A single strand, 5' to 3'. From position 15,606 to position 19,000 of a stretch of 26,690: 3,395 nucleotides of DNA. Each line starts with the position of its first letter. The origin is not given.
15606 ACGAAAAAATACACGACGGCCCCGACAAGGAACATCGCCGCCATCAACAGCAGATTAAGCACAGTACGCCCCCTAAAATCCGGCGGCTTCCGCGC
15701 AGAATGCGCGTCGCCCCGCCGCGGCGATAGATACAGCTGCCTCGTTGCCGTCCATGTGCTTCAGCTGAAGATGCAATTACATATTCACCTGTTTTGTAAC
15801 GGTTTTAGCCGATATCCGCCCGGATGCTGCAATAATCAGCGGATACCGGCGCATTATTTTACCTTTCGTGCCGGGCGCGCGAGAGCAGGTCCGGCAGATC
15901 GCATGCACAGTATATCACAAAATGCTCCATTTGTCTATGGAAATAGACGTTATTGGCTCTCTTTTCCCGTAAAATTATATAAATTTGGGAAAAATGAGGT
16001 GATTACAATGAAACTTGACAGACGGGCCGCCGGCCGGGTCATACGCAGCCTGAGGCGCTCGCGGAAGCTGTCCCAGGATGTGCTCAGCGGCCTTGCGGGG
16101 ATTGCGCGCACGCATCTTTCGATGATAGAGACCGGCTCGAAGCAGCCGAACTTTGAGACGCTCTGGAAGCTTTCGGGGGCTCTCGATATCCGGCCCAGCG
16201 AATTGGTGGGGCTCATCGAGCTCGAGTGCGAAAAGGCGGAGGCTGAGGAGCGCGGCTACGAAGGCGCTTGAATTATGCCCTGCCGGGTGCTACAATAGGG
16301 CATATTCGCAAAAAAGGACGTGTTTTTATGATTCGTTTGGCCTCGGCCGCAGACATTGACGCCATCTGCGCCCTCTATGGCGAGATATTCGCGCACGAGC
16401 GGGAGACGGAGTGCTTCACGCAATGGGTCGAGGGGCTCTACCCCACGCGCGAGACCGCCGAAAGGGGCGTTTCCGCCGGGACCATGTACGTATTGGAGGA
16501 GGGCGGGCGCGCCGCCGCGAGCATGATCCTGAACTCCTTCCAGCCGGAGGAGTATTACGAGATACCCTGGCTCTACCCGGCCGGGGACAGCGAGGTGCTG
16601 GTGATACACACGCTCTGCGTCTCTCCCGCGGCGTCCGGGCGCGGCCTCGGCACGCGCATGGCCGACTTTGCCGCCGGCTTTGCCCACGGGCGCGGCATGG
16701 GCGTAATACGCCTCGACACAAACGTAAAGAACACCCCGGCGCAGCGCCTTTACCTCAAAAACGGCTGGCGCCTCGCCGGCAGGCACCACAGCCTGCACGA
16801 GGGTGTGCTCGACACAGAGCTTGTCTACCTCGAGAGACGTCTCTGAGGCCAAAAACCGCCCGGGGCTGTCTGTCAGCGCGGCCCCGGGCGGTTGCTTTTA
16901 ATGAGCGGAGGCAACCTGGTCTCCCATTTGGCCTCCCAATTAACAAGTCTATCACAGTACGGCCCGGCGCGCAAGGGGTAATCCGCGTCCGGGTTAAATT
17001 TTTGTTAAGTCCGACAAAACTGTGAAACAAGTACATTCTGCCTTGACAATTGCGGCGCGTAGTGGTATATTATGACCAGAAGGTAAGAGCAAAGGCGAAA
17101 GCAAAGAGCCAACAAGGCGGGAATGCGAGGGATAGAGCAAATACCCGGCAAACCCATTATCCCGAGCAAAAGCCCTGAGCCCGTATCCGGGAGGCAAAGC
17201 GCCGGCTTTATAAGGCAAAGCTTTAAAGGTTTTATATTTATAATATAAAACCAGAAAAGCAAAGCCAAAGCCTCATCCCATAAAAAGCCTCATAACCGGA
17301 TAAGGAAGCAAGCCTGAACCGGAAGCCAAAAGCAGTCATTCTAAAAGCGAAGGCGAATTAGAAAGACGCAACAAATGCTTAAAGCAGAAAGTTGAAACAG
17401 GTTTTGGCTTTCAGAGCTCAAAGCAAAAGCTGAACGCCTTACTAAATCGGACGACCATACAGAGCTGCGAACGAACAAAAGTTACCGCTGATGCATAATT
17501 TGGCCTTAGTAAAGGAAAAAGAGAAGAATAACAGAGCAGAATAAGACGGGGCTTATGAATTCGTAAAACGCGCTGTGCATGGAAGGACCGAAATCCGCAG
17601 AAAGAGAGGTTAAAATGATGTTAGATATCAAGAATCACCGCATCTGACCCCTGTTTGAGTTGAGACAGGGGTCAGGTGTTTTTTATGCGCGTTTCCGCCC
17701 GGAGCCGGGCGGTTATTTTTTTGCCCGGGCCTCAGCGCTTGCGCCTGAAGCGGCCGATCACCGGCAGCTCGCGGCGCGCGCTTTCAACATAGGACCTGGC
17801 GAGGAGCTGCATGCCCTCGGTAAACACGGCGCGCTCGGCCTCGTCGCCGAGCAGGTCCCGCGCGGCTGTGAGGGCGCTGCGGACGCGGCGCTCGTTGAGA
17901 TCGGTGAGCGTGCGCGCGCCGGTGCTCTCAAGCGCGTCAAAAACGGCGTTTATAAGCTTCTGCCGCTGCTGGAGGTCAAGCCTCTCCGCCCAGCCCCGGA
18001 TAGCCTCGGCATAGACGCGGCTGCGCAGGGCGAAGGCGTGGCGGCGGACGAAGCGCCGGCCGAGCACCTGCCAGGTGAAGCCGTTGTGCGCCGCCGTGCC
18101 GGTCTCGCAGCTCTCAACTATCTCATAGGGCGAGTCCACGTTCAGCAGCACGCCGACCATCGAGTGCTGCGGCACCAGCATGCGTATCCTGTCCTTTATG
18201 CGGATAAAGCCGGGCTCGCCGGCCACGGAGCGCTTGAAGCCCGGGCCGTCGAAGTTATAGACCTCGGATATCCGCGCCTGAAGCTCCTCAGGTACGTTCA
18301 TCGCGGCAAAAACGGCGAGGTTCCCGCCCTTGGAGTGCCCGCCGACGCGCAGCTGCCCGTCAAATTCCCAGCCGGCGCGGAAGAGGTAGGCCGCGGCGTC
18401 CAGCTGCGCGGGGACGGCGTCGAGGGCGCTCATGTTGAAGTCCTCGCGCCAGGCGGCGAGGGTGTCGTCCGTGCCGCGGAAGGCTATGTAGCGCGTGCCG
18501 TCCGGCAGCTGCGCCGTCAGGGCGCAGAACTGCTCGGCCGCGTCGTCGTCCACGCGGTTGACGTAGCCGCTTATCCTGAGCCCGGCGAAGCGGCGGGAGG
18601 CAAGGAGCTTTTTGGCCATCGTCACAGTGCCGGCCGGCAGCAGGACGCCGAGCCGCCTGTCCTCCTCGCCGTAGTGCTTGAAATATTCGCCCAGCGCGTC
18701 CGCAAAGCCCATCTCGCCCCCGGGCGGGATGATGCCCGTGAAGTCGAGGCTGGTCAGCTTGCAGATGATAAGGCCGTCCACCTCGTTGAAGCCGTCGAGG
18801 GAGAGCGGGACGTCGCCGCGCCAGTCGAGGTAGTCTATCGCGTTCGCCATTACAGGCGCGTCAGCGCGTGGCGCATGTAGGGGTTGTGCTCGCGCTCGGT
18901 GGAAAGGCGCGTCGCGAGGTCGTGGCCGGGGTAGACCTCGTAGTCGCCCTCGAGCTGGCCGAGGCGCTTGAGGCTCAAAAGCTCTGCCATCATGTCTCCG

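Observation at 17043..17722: Self-contained promoter-to-terminator unit for an ORF-free, A-rich RNA of about 600 nt from no family I recognise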

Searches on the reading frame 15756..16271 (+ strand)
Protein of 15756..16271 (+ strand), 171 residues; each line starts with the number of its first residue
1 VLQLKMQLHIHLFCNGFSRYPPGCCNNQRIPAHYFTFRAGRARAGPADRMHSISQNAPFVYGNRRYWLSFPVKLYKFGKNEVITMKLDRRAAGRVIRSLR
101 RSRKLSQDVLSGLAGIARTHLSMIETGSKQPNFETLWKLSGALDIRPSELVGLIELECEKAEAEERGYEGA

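Call 54: search_protein_families(library=pfam, proteins=[window:15756-16271:+])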
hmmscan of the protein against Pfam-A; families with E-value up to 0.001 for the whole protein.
window:15756-16271:+ (171 aa): 4 families
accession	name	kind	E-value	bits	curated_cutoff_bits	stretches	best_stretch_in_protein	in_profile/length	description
PF01381.28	HTH_3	-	1.5e-12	47.8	23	1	96-150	1-55/55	Helix-turn-helix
PF12844.13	HTH_19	-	5.7e-09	36.2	30.2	1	93-151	1-59/64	Helix-turn-helix domain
PF13560.12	HTH_31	-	2.4e-06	28.2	27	1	93-136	3-47/64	Helix-turn-helix domain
PF13443.12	HTH_26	-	1.2e-05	25.8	22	1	96-154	2-61/63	Cro/C1-type HTH DNA-binding domain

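Call 70: search_protein_families(library=padloc, proteins=[window:15756-16271:+], max_evalue=0.01)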
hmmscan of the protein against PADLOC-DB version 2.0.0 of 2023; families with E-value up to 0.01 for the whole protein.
window:15756-16271:+ (171 aa): 12 families
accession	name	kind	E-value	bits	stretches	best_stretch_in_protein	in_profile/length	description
PDLC02926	HTH_VI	-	6.2e-14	50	1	93-159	3-69/92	-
PDLC03665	Control_protein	-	3.5e-08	31.6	1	93-152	10-70/77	control protein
PDLC03664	Control_protein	-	4.5e-08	31.4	1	93-151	15-73/74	control protein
PDLC03666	Control_protein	-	2.1e-06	26.1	1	90-156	5-71/77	control protein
PDLC03954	RmrA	-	4.4e-06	23.9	1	92-150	11-69/380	-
PDLC04142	capH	-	5.8e-06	25.3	1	94-152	9-67/103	capH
PDLC03952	RmrA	-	4.2e-05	20.6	1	95-144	26-75/395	-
PDLC03951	RmrA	-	0.00075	16.6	1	96-150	13-67/400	-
PDLC03671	Control_protein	-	0.0015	16.8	1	95-147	18-70/84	control protein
PDLC03946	RmrA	-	0.0015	15.3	1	98-145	9-56/357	-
PDLC03947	RmrA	-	0.0024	14.7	1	91-145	11-65/383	-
PDLC03949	RmrA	-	0.0073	13.2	1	100-147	11-58/363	-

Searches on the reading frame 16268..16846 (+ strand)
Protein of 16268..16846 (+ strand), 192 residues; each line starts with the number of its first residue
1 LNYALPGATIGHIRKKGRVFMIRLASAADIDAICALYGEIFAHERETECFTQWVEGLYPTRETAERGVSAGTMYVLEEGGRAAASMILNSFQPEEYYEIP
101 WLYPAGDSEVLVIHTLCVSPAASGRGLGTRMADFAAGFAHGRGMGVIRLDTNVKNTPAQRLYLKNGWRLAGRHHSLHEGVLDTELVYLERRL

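Call 54: search_protein_families(library=pfam, proteins=[window:16268-16846:+])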
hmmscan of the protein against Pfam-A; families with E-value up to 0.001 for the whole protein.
window:16268-16846:+ (192 aa): 5 families
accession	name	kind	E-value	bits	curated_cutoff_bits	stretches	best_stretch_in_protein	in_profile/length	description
PF00583.31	Acetyltransf_1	-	3.9e-13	50.1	20.7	1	47-167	9-116/116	Acetyltransferase (GNAT) family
PF13508.13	Acetyltransf_7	-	7.8e-09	36.2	27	1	71-168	3-83/84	Acetyltransferase (GNAT) domain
PF08445.16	FR47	-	0.00059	20.2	22.1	0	113-170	24-80/86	FR47-like protein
PF13527.13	Acetyltransf_9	-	0.00069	20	25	0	22-92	2-62/127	Acetyltransferase (GNAT) domain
PF13673.13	Acetyltransf_10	-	0.00079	19.8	23.6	0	112-172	53-112/128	Acetyltransferase (GNAT) domain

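Call 70: search_protein_families(library=padloc, proteins=[window:16268-16846:+], max_evalue=0.01)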
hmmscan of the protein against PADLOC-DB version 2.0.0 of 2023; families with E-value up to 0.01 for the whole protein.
window:16268-16846:+ (192 aa): 0 families

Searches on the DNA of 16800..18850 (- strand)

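Call 4: search_rna_families(source=window, start=16800, end=17780, threshold=evalue, max_evalue=10, show_alignments=3)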
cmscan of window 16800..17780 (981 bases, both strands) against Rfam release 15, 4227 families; matches with E-value up to 10: 8.
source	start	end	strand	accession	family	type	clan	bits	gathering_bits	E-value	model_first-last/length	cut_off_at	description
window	17217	17344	-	RF01906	HOTAIR_3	Gene; lncRNA;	-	20.3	80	0.061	1-98/98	no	HOTAIR conserved region 3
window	17644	17675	-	RF03582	mir-m22-1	Gene; miRNA;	-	18.2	80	4.8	1-67/67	no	mir-m22-1 microRNA precursor family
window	17628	17690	+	RF04146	mir-4742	Gene; miRNA;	-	17.9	85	3.4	1-85/85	no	mir-4742 microRNA precursor family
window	17228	17284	-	RF02108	DLEU2_4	Gene; lncRNA;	-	15.5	40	2.8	1-58/58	no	Deleted in lymphocytic leukemia 2 conserved region 4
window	17205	17284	-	RF00749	mir-208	Gene; miRNA;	-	14.1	56.4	7.3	1-77/77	no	mir-208 microRNA precursor family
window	17648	17720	+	RF02837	anti-hemB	Gene; sRNA;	-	13.8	49.5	2.9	1-81/81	no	Burkholderia RNA 7 (anti-hemB)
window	16814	16886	-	RF03086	chrB-b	Cis-reg;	-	13.6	36.5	5.2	1-49/49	no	chrB-b RNA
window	17220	17260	+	RF01794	sok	Gene; antitoxin;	-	11.6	59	8.2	5-55/157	no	sok antitoxin (CssrC)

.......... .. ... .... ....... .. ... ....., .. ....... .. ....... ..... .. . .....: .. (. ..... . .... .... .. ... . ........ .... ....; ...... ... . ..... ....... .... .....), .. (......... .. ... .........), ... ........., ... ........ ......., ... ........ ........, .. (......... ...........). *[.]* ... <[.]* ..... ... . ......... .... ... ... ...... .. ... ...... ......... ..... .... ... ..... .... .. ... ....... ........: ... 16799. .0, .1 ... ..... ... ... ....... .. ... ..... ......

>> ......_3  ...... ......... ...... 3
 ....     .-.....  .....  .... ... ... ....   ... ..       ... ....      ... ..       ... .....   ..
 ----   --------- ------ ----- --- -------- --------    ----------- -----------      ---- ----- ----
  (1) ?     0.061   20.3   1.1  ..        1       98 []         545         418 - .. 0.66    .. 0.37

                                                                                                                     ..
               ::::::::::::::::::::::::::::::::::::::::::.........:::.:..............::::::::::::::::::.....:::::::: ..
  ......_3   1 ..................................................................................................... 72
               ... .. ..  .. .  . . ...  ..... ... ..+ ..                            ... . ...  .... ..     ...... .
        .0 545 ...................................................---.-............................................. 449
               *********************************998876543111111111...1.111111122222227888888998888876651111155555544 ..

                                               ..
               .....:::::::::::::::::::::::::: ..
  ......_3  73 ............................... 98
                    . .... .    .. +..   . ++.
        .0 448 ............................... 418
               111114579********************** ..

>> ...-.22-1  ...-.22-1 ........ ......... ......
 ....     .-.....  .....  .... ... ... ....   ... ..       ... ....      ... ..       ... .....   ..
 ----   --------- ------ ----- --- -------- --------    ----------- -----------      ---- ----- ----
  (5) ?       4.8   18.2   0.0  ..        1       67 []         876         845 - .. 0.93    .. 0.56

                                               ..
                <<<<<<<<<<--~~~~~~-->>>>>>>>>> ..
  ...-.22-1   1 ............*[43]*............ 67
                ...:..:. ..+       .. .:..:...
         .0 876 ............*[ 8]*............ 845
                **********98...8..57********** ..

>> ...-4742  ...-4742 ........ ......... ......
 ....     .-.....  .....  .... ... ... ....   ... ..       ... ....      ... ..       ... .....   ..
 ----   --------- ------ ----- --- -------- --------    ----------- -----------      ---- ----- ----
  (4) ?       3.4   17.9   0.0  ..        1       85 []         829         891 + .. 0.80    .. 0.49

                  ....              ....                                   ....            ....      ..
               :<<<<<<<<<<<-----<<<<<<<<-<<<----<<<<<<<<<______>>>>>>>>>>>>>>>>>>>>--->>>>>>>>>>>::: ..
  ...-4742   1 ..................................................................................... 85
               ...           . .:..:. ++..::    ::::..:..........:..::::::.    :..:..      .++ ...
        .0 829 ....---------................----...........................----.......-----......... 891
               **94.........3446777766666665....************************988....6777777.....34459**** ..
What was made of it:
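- On OLE / ROOL / GOLLD / raiA / HEARO and every other Rfam 15 family: 16800-17780 at E up to 10 (call 4);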

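Call 16: search_rna_families(sources=[L001, L002, L003, L004, L005, L006, L007, L008, L009, L010, L011, L012, L013, L014, L015], threshold=gathering)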
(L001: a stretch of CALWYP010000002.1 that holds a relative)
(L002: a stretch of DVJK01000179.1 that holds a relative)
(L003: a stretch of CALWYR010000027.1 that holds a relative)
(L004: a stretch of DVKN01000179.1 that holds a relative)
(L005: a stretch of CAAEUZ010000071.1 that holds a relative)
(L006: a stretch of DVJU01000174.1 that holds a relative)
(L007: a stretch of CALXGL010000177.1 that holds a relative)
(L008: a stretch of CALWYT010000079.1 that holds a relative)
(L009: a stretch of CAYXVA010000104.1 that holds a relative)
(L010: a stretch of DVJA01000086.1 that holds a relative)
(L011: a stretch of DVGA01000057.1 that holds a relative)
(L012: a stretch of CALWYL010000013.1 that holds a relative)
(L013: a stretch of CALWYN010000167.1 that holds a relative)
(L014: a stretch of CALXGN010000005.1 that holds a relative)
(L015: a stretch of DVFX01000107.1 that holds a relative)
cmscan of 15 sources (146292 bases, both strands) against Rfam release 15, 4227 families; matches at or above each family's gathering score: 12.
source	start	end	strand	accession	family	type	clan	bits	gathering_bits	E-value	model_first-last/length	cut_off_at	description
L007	7224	7296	+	RF00005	tRNA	Gene; tRNA;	CL00001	67.7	29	3.1e-12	1-71/71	no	tRNA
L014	7195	7268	-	RF00005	tRNA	Gene; tRNA;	CL00001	64.8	29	1.9e-11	1-71/71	no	tRNA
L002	252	331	-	RF00005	tRNA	Gene; tRNA;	CL00001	58.2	29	1.2e-09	1-71/71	no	tRNA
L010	261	340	-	RF00005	tRNA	Gene; tRNA;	CL00001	56.2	29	4.6e-09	1-71/71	no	tRNA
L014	217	300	-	RF00005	tRNA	Gene; tRNA;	CL00001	56.1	29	4.7e-09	1-71/71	no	tRNA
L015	136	219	-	RF00005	tRNA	Gene; tRNA;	CL00001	55.9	29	5.5e-09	1-71/71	no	tRNA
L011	394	477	-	RF00005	tRNA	Gene; tRNA;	CL00001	55.1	29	9.1e-09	1-71/71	no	tRNA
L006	22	106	-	RF00005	tRNA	Gene; tRNA;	CL00001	55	29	9.9e-09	1-71/71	no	tRNA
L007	259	342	-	RF00005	tRNA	Gene; tRNA;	CL00001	54.7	29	1.1e-08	1-71/71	no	tRNA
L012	4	87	-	RF00005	tRNA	Gene; tRNA;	CL00001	54.7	29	1.1e-08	1-71/71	no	tRNA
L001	261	344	-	RF00005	tRNA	Gene; tRNA;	CL00001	54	29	1.8e-08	1-71/71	no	tRNA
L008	4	87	-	RF00005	tRNA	Gene; tRNA;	CL00001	52.5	29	4.7e-08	1-71/71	no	tRNA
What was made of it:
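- On OLE / ROOL / GOLLD / raiA / HEARO and every other Rfam 15 family: 15 Scatomorpha loci at gathering thresholds (call 16);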

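Call 42: search_dna_similar(query=window:17560-17725:+, collection=phages, mode=distant, max_rows=15)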
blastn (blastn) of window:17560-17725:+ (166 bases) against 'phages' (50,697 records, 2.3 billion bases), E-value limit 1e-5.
No match.

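Call 62: search_rna_families(sources=[L001, L006, L040, L063], threshold=evalue, max_evalue=1)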
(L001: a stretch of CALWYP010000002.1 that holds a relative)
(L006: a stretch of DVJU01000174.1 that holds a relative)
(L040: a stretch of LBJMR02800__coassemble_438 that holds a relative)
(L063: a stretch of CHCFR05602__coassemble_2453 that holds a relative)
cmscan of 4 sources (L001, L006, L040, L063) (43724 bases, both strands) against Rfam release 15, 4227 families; matches with E-value up to 1: 5.
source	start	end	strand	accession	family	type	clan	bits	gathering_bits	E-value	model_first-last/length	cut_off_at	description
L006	22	106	-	RF00005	tRNA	Gene; tRNA;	CL00001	55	29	3e-09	1-71/71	no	tRNA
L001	261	344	-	RF00005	tRNA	Gene; tRNA;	CL00001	54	29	5.4e-09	1-71/71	no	tRNA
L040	6384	6474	-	RF02621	BSnc120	Gene; sRNA;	-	28.2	114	0.016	1-88/88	no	Brucella sRNA 120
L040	10353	10485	-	RF00166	PrrB_RsmZ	Gene; sRNA;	CL00106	24.6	44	0.084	1-133/133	no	PrrB/RsmZ RNA family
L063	2085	2129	-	RF02243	Xoo8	Gene; sRNA;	-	21.1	90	0.049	87-131/323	no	Proteobacterial sRNA Xoo8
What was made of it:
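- On OLE / ROOL / GOLLD / raiA / HEARO and every other Rfam 15 family: 4 short-core loci at E up to 1 (call 62).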

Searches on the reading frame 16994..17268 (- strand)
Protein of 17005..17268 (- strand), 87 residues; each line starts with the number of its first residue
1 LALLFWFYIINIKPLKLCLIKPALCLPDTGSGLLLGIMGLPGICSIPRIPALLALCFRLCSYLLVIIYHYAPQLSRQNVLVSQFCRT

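Call 53: search_protein_families(library=pfam, proteins=[window:17005-17268:-, window:16994-17218:-], max_evalue=1)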
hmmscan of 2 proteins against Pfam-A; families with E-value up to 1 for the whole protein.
window:17005-17268:- (87 aa): 1 family
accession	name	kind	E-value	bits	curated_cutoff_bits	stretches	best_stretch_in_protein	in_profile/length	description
PF18205.6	VPDSG-CTERM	-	0.15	12.4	25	1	27-44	3-20/26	VPDSG-CTERM motif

window:16994-17218:- (74 aa): 0 families
